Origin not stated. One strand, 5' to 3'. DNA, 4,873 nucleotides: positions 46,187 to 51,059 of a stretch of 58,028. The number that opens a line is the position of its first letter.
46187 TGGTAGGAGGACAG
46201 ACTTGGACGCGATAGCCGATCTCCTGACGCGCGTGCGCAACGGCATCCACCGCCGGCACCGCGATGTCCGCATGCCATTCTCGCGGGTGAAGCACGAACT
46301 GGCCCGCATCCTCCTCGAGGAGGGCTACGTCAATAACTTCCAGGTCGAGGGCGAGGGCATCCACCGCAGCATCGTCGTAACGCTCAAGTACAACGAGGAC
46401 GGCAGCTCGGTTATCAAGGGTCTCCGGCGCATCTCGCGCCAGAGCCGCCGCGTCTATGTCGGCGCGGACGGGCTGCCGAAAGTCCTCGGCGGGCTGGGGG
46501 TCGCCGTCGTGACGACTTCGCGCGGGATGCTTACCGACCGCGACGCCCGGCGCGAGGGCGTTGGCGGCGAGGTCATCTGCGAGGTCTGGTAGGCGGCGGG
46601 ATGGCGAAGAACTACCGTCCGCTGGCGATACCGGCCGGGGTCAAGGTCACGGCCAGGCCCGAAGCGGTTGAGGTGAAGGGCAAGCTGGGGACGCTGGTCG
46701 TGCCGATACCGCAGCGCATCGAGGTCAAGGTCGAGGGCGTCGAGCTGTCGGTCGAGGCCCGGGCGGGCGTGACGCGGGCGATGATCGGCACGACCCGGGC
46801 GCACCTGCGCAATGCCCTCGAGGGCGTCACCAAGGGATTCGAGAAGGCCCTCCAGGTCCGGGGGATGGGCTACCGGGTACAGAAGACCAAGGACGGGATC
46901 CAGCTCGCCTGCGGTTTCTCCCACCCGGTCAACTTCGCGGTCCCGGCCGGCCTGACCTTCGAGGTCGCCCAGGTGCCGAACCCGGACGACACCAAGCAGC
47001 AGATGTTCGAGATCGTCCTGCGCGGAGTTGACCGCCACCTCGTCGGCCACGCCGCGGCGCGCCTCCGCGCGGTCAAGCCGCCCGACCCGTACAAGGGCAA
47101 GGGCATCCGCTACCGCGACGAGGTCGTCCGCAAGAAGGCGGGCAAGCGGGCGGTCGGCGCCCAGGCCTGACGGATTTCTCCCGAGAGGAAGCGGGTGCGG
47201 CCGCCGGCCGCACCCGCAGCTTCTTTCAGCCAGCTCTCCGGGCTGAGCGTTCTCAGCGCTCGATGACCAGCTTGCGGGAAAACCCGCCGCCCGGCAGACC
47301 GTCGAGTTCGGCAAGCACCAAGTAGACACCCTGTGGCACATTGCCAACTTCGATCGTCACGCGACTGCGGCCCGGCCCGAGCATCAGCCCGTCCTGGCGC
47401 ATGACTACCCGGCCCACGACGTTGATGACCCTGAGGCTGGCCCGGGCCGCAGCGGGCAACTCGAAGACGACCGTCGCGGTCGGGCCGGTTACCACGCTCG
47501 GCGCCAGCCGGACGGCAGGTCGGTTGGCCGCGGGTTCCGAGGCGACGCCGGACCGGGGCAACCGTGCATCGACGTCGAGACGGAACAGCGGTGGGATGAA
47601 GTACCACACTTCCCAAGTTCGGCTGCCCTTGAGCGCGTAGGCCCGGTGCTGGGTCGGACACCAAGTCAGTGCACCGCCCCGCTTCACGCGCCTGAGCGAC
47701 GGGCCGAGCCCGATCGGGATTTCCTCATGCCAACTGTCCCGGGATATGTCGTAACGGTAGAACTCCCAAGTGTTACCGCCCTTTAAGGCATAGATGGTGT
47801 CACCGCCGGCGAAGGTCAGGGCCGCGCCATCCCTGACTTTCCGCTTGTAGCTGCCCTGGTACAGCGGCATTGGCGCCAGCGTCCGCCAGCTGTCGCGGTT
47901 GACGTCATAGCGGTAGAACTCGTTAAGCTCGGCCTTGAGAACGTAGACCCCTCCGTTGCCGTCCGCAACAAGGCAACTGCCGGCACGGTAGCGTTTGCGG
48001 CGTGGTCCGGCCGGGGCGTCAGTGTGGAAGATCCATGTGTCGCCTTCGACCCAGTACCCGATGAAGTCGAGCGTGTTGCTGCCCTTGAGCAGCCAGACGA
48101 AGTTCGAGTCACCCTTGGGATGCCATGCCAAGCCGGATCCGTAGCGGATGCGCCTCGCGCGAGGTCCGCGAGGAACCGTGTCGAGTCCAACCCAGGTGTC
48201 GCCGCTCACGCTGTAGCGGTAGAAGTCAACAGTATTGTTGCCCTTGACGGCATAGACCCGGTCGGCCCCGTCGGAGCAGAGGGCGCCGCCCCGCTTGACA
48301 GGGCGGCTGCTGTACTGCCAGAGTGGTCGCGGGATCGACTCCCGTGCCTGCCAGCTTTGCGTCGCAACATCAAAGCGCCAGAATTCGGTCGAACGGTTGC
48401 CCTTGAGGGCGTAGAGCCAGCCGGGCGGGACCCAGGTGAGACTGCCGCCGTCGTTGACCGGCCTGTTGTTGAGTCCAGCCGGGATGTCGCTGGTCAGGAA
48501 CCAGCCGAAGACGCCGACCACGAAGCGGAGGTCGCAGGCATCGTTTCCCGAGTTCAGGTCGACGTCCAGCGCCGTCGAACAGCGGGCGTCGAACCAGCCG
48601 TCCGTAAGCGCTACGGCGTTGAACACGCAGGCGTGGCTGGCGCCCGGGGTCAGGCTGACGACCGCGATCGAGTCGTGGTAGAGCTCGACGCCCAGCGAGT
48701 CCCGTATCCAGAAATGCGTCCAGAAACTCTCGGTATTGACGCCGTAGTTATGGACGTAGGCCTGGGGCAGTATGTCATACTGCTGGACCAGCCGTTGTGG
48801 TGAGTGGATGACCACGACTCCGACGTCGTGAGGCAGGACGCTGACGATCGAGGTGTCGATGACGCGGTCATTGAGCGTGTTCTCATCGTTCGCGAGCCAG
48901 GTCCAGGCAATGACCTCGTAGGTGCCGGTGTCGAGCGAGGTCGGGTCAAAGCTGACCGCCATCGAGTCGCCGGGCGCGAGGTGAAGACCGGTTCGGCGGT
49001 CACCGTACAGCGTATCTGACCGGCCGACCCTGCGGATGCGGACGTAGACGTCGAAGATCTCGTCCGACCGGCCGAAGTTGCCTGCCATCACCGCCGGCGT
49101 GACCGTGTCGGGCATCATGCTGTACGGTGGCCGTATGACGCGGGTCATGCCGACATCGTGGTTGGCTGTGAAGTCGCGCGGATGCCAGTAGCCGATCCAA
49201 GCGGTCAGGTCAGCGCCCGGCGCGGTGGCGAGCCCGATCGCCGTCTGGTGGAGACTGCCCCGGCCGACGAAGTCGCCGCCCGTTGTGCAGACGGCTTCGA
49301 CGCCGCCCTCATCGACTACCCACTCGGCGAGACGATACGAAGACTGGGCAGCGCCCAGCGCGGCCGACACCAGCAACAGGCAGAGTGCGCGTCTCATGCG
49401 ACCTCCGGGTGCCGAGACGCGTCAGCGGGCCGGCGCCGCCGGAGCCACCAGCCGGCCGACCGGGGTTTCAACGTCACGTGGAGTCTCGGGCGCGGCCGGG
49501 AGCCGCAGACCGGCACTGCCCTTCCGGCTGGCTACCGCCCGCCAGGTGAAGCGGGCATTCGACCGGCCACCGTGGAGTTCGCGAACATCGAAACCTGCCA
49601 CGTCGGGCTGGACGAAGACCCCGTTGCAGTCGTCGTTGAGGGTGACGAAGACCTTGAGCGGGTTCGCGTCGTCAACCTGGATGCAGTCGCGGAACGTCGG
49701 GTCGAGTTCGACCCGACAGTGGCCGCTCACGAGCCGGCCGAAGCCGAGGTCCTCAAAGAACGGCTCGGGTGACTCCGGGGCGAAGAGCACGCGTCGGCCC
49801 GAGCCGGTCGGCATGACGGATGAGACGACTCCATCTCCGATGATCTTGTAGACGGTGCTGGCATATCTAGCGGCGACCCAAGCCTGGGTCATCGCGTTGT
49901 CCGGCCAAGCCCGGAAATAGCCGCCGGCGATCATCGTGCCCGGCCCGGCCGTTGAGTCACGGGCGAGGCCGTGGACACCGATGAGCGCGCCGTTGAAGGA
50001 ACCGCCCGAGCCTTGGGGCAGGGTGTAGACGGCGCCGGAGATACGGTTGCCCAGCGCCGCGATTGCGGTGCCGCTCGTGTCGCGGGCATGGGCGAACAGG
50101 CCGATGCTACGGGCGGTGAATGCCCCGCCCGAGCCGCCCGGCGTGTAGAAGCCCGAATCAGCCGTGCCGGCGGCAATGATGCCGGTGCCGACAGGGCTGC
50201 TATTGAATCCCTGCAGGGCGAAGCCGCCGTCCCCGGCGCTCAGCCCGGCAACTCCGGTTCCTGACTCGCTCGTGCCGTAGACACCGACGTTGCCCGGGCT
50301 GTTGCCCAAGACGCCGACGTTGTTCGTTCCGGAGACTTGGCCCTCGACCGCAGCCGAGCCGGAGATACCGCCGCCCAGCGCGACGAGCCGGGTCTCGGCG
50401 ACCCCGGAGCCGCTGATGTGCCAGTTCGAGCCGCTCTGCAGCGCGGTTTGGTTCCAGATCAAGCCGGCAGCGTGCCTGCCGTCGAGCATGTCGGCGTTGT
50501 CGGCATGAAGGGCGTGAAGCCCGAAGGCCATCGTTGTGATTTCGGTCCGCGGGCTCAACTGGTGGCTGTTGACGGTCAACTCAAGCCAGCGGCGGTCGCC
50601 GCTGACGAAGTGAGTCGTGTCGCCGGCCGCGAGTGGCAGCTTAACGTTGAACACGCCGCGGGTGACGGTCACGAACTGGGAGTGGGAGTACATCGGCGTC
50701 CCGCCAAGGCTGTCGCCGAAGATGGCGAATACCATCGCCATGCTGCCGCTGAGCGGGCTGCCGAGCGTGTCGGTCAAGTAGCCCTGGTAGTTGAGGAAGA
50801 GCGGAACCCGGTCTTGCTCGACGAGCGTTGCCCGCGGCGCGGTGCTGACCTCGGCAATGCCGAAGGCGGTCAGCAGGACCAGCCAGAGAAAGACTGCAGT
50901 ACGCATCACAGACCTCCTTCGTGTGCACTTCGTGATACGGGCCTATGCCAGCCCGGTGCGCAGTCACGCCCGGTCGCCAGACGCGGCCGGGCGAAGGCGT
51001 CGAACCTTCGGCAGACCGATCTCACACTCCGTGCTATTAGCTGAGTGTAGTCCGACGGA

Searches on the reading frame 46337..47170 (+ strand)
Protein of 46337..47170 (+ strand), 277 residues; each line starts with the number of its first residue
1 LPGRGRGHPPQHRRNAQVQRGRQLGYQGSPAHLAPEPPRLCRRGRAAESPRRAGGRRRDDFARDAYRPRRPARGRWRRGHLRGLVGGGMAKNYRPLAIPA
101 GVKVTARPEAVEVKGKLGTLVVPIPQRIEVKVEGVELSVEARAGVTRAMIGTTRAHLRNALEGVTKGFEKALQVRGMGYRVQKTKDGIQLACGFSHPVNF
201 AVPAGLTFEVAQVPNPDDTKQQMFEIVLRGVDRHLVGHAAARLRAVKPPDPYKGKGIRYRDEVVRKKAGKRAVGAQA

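Call 26: search_protein_families(library=pfam, proteins=[window:46337-47170:+], max_evalue=0.001)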
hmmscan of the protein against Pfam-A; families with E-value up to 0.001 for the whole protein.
window:46337-47170:+ (277 aa): 1 family
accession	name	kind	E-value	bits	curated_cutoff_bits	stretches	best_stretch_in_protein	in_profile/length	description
PF00347.28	Ribosomal_L6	-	1.3e-24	87.2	27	2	98-167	1-80/80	Ribosomal protein L6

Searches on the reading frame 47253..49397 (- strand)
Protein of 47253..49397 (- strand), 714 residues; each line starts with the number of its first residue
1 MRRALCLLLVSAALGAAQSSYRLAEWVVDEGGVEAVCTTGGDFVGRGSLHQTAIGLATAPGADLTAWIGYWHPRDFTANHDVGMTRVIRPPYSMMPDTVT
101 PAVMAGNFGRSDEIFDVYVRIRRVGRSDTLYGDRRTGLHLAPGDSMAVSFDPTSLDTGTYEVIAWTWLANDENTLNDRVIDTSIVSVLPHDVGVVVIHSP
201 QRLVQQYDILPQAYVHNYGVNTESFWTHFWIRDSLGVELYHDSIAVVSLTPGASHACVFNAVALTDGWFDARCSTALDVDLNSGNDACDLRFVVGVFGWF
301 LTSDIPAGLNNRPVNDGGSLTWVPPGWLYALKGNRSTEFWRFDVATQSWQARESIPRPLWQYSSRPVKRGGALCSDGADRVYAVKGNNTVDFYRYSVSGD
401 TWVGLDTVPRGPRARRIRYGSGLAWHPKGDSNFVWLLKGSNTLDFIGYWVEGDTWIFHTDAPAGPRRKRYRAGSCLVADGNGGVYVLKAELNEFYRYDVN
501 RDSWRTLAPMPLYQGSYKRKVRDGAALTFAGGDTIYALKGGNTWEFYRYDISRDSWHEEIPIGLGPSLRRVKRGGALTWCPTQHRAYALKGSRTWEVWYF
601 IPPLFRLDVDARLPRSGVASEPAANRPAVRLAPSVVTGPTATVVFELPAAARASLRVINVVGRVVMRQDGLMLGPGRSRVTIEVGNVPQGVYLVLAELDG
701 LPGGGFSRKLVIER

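Call 26: search_protein_families(library=pfam, proteins=[window:47253-49397:-], max_evalue=0.001)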
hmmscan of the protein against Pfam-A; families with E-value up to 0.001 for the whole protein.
window:47253-49397:- (714 aa): 6 families
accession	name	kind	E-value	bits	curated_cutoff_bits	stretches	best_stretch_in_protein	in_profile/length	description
PF13964.12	Kelch_6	-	1.6e-10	41.1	25.3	0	471-511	2-47/50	Kelch motif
PF13415.12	Kelch_3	-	4.6e-10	39.8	22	0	490-512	16-38/48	Galactose oxidase, central domain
PF24681.1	Kelch_KLHDC2_KLHL20_DRC7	-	1.8e-05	24.6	50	0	482-570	120-205/221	KLHDC2/KLHL20/DRC7 Kelch-repeats domain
PF24981.1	Beta-prop_ATRN-LZTR1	-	5.4e-05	23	50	0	332-433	62-163/289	Attractin/LZTR1 beta-propeller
PF01344.31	Kelch_1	-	0.00011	22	20.1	0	489-511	24-46/46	Kelch motif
PF13418.12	Kelch_4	-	0.00027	21.3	21.6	0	491-511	28-48/49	Galactose oxidase, central domain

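Call 36: search_protein_families(library=ncbifam, proteins=[window:47253-49397:-], max_evalue=0.01)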
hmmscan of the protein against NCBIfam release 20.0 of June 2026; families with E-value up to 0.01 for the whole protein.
window:47253-49397:- (714 aa): 0 families

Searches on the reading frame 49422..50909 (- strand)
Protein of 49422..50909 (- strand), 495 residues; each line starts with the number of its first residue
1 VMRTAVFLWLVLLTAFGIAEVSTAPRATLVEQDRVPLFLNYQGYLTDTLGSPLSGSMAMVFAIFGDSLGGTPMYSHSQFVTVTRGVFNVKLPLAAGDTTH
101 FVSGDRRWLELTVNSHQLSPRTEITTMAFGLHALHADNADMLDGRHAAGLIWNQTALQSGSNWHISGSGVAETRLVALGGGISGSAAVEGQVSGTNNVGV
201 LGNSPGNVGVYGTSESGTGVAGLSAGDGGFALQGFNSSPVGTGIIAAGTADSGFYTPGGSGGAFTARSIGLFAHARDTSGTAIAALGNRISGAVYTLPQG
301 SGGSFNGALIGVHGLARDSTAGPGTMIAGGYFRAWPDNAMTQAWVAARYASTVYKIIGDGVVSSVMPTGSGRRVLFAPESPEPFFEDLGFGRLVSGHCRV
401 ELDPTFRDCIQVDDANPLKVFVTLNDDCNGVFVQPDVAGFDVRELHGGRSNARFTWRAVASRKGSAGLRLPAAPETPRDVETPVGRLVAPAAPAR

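Call 26: search_protein_families(library=pfam, proteins=[window:49422-50909:-], max_evalue=0.001)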
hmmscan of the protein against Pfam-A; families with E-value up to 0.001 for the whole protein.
window:49422-50909:- (495 aa): 0 families

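Call 36: search_protein_families(library=ncbifam, proteins=[window:49422-50909:-], max_evalue=0.01)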
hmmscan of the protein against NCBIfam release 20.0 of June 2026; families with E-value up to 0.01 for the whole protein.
window:49422-50909:- (495 aa): 1 family
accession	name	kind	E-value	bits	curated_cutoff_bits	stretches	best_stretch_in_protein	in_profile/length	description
NF053851.1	Bdello_MAT_N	subfamily_domain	0.0035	17.2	60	0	96-151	102-158/162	mosaic adhesive trimer family chimeric fiber protein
